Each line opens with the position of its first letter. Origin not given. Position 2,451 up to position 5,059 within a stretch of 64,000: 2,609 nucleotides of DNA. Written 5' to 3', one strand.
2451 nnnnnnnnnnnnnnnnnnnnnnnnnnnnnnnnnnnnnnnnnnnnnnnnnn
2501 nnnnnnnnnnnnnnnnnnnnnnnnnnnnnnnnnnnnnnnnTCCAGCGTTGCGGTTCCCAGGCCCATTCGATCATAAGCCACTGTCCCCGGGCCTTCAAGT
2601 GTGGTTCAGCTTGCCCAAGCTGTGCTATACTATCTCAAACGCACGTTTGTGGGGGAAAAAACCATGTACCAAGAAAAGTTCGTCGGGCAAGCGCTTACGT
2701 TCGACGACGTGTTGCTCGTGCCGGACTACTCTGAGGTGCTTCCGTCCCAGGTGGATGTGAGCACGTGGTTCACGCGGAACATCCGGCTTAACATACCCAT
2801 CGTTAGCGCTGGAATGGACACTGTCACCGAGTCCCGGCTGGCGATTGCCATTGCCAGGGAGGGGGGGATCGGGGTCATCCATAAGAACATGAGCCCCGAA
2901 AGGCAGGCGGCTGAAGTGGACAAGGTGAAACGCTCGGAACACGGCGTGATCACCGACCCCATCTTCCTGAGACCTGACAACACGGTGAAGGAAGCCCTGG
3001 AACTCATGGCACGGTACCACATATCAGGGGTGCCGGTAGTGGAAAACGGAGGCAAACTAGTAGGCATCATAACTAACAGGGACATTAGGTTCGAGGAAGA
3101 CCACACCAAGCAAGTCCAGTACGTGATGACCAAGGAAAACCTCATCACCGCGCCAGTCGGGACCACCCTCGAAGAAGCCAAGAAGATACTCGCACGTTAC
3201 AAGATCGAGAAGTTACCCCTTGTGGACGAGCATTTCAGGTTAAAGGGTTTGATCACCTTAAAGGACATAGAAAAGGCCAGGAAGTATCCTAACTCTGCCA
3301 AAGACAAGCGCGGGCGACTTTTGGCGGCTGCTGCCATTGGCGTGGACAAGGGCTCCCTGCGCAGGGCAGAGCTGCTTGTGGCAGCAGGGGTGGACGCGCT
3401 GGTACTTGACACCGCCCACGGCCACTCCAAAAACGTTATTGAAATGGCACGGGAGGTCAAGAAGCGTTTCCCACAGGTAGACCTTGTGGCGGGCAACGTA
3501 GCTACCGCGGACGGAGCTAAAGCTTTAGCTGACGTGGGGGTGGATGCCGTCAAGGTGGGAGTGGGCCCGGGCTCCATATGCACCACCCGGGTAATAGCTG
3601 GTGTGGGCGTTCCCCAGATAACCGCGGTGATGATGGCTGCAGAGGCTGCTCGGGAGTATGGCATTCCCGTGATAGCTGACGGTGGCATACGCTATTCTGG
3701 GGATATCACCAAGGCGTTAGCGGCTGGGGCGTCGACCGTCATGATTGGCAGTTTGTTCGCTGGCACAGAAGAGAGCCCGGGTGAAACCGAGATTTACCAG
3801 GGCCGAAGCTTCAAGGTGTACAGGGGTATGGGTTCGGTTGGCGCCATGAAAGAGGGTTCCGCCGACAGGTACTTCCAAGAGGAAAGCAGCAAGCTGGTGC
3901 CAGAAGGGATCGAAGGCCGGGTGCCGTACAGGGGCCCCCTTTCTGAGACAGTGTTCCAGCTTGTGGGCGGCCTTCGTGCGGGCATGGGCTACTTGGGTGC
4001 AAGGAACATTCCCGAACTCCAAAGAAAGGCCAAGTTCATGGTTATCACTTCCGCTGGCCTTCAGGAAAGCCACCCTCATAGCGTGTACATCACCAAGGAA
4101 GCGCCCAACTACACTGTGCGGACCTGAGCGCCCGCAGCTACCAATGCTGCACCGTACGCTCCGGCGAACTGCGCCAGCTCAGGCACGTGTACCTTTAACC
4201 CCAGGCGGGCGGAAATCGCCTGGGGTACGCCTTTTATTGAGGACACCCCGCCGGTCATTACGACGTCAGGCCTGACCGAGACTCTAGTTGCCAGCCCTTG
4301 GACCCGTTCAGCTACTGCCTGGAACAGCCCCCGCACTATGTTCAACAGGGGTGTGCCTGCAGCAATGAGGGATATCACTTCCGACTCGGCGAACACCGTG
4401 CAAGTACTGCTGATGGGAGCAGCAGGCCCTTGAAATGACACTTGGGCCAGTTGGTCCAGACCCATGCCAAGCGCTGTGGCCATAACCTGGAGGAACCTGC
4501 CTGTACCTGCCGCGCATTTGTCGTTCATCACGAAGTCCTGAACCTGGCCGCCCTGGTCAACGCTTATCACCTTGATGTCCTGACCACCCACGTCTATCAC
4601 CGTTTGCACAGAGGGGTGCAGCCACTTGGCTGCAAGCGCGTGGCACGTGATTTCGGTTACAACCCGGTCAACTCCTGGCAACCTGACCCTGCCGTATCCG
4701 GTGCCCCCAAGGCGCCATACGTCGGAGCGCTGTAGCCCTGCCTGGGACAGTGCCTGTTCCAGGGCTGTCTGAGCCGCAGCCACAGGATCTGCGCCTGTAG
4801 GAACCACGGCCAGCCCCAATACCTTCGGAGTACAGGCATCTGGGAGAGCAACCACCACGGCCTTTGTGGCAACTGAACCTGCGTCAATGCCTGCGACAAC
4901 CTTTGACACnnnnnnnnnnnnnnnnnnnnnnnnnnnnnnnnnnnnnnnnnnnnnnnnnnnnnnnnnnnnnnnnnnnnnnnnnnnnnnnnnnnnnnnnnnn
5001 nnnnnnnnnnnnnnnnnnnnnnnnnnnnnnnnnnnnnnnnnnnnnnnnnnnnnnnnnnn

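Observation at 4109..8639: CCA tRNA nucleotidyltransferase co-operonic with an orphan 2-hydroxyacyl-CoA-dehydratase-like (HgdB-like, HgdA-like, HgdC-like) system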

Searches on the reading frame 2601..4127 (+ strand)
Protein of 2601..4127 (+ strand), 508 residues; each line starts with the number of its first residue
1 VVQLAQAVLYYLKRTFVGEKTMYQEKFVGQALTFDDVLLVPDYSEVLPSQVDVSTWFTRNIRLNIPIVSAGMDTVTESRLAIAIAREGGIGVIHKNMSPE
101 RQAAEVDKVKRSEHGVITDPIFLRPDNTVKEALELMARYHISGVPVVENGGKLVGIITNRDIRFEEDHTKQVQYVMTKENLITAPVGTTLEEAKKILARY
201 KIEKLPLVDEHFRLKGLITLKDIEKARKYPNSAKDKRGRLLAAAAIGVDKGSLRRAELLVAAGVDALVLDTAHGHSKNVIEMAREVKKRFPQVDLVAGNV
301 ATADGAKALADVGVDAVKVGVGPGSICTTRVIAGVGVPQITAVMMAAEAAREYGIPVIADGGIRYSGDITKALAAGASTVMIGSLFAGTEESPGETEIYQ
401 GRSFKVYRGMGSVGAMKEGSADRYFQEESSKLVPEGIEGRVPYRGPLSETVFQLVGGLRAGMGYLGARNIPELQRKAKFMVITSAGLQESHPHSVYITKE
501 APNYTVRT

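Call 6: search_protein_families(library=pfam, proteins=[window:2601-4127:+], max_evalue=0.001)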
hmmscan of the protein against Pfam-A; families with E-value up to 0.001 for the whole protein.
window:2601-4127:+ (508 aa): 8 families
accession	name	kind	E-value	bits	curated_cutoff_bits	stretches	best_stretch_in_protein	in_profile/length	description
PF00478.31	IMPDH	-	1.1e-168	561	25.6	1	31-493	1-345/345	IMP dehydrogenase / GMP reductase domain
PF00571.33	CBS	-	9.8e-28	96.7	24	2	118-163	7-52/57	CBS domain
PF03060.21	NMO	-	4.2e-14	53.1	28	2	295-394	138-233/331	Nitronate monooxygenase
PF01070.24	FMN_dh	-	1.3e-06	28.2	24.9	1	298-386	224-305/350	FMN-dependent dehydrogenase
PF00977.27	His_biosynth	-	5.1e-06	26.5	23.6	1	253-386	85-222/228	Histidine biosynthesis protein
PF01645.23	Glu_synthase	-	0.0004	20.1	20.4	1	280-384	195-305/369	Conserved region in glutamate synthase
PF01729.25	QRPTase_C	-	0.00045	20.4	23.1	0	212-321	47-156/169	Quinolinate phosphoribosyl transferase, C-terminal domain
PF04309.18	G3P_antiterm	-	0.00089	19.2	27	0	343-381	128-166/173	Glycerol-3-phosphate responsive antiterminator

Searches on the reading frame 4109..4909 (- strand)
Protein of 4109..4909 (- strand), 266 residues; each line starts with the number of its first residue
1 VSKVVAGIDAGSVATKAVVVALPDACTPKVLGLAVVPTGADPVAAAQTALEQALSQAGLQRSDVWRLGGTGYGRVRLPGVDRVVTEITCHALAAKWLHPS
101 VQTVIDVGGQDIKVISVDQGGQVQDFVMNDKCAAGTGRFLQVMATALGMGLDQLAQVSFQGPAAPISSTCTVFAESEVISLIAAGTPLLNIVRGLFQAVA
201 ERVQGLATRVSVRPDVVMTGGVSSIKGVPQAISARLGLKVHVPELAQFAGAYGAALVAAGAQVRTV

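Call 4: search_protein_families(library=pfam, proteins=[window:4109-4909:-], max_evalue=0.01)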
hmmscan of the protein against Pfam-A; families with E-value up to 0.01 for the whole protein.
window:4109-4909:- (266 aa): 3 families
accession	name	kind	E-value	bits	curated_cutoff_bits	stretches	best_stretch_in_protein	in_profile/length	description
PF01869.26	BcrAD_BadFG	-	7.6e-59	199.9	31.5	1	7-258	2-271/271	BadF/BadG/BcrA/BcrD ATPase family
PF06723.19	MreB_Mbl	-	0.00061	19.2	27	1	186-258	248-319/327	MreB/Mbl protein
PF02782.22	FGGY_C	-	0.0011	19.2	27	1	191-259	127-195/198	FGGY family of carbohydrate kinases, C-terminal domain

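Call 5: search_protein_families(library=ncbifam, proteins=[window:4109-4909:-], max_evalue=0.01)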
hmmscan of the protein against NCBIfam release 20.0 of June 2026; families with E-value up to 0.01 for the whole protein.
window:4109-4909:- (266 aa): 6 families
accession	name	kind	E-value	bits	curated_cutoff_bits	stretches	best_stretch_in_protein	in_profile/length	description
TIGR00241.1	CoA_E_activ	domain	3.2e-72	243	125.4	1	5-257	2-248/248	acyl-CoA dehydratase activase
TIGR03192.1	benz_CoA_bzdQ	equivalog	2.5e-49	168.3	380.2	1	4-257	33-285/293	benzoyl-CoA reductase, bzd-type, subunit Q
TIGR03286.1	methan_mark_15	hypoth_equivalog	1.5e-39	136.1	455.75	1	5-260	146-403/404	methanogenesis marker 15 protein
TIGR02259.1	benz_CoA_red_A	equivalog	3e-38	131.7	578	1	41-224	211-393/432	benzoyl-CoA reductase subunit A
TIGR02261.1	benz_CoA_red_D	equivalog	7.1e-31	107.3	312.85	1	4-256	2-260/262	benzoyl-CoA reductase subunit D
NF011660.0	PRK15080.1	equivalog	0.00013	21.3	182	1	187-256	203-271/277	ethanolamine utilization protein EutJ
